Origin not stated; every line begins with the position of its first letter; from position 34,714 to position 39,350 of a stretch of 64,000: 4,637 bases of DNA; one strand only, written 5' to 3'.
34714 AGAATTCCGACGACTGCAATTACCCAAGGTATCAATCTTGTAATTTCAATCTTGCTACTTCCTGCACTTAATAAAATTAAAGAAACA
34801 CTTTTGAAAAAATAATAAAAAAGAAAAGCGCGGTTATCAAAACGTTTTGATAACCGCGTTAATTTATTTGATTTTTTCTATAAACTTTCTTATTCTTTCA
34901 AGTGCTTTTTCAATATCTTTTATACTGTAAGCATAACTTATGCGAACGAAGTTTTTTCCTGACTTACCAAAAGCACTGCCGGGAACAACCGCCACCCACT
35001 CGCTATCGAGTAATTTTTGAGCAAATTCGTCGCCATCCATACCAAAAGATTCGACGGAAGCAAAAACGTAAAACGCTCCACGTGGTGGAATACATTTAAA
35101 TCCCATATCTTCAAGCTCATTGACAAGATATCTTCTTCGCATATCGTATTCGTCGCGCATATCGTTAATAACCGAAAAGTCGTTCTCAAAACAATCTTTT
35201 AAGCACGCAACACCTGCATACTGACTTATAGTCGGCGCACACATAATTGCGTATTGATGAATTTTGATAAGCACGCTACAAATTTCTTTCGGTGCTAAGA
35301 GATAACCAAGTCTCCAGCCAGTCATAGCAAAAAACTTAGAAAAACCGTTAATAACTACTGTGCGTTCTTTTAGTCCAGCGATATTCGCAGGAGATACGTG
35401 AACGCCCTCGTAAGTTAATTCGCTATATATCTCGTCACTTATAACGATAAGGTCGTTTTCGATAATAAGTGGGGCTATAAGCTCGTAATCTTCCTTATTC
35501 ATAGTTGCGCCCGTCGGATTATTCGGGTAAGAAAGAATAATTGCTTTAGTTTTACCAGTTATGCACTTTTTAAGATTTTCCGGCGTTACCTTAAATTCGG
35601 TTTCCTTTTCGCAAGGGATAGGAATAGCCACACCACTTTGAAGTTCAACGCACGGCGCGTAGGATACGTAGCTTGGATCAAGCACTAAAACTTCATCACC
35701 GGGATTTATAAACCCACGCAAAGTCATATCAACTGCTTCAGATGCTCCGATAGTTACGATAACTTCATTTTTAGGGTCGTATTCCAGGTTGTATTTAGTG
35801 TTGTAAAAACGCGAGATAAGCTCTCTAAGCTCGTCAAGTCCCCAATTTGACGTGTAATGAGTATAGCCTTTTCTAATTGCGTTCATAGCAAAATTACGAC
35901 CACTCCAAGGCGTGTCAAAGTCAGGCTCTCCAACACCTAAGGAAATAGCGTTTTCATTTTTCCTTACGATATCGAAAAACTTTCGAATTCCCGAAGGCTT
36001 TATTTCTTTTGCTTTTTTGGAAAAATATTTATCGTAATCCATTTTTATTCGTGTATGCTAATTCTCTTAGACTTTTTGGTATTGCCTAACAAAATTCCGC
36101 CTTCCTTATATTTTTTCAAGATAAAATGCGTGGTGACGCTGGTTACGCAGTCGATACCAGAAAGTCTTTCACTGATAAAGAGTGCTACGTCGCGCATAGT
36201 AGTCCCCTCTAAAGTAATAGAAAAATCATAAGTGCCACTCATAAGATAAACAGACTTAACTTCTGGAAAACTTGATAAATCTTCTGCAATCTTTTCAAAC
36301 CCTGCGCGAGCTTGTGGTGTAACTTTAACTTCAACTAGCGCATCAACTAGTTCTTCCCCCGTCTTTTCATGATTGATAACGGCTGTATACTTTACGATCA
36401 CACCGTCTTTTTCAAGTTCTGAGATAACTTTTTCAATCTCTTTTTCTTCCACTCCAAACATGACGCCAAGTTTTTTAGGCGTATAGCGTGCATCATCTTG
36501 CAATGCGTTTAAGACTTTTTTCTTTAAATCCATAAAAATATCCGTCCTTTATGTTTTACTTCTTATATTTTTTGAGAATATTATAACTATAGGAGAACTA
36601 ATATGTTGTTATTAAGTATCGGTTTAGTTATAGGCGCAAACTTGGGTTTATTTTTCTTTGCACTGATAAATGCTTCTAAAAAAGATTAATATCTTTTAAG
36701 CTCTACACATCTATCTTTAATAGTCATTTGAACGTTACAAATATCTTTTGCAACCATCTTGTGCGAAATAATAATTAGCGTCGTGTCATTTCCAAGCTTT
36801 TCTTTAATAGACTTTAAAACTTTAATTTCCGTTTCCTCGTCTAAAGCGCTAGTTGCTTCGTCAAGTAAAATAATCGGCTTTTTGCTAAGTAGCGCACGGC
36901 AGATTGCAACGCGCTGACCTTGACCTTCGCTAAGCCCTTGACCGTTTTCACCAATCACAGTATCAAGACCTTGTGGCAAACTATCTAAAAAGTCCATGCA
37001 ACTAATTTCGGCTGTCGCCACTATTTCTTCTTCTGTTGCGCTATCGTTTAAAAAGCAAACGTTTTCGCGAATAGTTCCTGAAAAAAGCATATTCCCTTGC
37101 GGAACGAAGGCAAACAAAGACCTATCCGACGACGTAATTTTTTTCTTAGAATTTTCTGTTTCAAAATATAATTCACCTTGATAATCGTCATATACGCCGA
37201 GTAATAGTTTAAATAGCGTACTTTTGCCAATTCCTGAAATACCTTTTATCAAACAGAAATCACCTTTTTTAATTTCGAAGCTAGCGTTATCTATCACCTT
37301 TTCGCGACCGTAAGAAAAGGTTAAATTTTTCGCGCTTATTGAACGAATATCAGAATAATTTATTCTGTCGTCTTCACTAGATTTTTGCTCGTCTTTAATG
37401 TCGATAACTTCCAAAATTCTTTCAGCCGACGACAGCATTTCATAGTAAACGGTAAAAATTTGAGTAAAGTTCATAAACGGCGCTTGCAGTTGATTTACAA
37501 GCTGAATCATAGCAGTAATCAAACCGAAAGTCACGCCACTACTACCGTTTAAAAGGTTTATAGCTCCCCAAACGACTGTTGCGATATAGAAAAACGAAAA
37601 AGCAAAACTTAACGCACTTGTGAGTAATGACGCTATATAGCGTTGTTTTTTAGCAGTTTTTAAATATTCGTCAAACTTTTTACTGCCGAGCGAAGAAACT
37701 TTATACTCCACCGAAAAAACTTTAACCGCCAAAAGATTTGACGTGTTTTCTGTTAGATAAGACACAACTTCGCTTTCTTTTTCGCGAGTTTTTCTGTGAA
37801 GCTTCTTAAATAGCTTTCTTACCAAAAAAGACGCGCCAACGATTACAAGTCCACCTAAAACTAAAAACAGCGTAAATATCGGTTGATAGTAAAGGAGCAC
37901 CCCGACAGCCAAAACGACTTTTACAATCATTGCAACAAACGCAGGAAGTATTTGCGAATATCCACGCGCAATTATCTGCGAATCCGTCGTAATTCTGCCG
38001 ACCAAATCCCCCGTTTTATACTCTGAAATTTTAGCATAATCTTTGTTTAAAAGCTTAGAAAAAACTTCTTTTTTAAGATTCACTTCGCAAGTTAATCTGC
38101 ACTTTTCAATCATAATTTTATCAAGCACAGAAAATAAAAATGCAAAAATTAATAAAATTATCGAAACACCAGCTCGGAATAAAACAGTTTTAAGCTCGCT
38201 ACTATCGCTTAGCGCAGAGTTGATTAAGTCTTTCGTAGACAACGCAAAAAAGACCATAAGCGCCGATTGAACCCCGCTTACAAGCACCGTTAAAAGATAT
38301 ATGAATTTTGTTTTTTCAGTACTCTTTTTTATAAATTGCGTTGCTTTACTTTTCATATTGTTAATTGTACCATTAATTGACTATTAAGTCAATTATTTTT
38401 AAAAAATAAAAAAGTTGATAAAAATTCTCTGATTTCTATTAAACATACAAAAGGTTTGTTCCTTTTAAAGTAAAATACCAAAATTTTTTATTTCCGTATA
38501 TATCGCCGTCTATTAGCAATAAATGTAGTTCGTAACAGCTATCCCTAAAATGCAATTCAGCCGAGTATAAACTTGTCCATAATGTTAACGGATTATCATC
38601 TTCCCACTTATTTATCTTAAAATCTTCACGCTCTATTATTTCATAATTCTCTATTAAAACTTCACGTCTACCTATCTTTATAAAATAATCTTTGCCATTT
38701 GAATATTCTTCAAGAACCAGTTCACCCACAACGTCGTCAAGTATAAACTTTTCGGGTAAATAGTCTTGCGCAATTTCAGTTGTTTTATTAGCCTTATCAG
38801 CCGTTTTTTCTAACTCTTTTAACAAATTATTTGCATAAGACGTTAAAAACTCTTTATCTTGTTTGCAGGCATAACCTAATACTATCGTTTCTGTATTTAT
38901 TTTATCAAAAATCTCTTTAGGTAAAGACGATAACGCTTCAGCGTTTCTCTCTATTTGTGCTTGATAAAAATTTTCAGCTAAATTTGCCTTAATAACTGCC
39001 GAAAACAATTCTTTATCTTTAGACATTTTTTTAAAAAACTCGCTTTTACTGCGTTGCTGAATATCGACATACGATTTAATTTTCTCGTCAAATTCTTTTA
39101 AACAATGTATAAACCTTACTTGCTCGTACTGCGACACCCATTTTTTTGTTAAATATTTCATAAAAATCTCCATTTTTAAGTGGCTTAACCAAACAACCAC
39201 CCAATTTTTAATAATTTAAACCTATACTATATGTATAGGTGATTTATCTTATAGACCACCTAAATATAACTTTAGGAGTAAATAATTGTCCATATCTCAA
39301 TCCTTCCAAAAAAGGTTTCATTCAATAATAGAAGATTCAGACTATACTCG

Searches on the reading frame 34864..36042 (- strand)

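Call 9: search_protein_families(library=pfam, proteins=[window:34864-36042:-], max_evalue=0.001)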
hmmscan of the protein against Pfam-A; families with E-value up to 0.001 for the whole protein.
window:34864-36042:- (392 aa): 3 families
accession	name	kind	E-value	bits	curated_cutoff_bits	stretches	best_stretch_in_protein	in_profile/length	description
PF00155.27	Aminotran_1_2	-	5.4e-71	240.1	19.7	1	32-384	3-361/361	Aminotransferase class I and II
PF00266.25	Aminotran_5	-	2.9e-06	27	21.5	1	68-182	44-157/371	Aminotransferase class-V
PF01041.23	DegT_DnrJ_EryC1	-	6.7e-06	26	19.8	1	91-170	39-118/360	DegT/DnrJ/EryC1/StrS aminotransferase family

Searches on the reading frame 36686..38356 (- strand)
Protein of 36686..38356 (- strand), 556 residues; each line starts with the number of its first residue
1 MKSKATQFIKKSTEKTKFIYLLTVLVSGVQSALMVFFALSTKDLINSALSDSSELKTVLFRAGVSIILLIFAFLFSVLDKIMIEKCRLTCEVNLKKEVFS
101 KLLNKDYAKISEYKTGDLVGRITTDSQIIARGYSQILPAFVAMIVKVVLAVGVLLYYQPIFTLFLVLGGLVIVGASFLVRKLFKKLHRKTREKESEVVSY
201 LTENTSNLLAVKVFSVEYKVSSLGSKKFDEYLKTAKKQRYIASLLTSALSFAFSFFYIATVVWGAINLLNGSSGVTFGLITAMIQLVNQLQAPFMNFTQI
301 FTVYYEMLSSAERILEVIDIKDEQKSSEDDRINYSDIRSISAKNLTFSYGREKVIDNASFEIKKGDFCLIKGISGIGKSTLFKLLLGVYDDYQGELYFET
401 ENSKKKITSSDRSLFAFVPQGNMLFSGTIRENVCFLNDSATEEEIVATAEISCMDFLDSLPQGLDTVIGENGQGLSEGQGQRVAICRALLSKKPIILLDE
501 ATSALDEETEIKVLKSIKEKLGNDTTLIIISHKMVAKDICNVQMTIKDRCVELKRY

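Call 9: search_protein_families(library=pfam, proteins=[window:36686-38356:-], max_evalue=0.001)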
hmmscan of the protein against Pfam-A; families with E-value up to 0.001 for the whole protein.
window:36686-38356:- (556 aa): 4 families
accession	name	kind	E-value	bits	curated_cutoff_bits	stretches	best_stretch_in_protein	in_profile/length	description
PF00664.28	ABC_membrane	-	6.4e-31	108.5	28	1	22-294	3-274/274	ABC transporter transmembrane region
PF00005.33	ABC_tran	-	6.6e-26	92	25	1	356-503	2-137/137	ABC transporter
PF25201.1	nSTAND6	-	4.2e-05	24.1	27.7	1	349-385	2-38/148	Novel STAND NTPase 6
PF02463.25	SMC_N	-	0.00011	22.2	40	1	252-536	135-201/220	RecF/RecN/SMC N terminal domain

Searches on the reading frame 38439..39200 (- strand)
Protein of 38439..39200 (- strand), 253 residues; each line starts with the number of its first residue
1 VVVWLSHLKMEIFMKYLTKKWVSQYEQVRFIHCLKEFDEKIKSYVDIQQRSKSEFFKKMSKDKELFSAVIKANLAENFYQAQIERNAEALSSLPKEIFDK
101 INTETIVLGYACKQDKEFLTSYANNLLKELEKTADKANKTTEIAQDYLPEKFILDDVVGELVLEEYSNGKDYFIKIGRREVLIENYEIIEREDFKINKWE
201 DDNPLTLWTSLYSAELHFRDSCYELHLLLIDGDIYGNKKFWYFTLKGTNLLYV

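Call 9: search_protein_families(library=pfam, proteins=[window:38439-39200:-], max_evalue=0.001)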
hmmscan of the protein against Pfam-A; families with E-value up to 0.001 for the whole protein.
window:38439-39200:- (253 aa): 1 family
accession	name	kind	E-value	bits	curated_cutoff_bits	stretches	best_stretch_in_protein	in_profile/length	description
PF13315.11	DUF4085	-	0.00036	20.7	24.1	1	62-151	25-115/205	Protein of unknown function (DUF4085)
